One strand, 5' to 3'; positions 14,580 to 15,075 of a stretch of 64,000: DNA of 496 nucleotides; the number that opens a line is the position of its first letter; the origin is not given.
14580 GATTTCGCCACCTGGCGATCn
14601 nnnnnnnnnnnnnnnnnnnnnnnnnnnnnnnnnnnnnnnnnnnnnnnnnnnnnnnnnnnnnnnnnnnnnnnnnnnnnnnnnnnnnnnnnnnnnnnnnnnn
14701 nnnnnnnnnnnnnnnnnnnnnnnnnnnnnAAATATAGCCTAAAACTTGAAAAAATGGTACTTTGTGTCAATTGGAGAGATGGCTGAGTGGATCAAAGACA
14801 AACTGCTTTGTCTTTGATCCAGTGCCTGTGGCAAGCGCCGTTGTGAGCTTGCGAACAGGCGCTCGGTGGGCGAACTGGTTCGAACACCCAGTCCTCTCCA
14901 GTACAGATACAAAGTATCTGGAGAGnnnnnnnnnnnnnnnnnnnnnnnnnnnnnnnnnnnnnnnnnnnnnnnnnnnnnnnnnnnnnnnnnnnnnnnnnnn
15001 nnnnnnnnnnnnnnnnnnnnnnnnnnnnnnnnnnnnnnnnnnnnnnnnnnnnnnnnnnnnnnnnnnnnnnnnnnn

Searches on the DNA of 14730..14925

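Call 78: search_rna_families(source=window, start=14730, end=14925, threshold=evalue, max_evalue=1, show_alignments=2)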
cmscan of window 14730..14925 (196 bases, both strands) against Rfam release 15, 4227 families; matches with E-value up to 1: 1.
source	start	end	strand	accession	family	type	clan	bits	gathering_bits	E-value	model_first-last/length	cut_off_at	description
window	14786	14824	+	RF00832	mir-71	Gene; miRNA;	-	16.8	50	0.42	1-73/73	no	mir-71 microRNA precursor family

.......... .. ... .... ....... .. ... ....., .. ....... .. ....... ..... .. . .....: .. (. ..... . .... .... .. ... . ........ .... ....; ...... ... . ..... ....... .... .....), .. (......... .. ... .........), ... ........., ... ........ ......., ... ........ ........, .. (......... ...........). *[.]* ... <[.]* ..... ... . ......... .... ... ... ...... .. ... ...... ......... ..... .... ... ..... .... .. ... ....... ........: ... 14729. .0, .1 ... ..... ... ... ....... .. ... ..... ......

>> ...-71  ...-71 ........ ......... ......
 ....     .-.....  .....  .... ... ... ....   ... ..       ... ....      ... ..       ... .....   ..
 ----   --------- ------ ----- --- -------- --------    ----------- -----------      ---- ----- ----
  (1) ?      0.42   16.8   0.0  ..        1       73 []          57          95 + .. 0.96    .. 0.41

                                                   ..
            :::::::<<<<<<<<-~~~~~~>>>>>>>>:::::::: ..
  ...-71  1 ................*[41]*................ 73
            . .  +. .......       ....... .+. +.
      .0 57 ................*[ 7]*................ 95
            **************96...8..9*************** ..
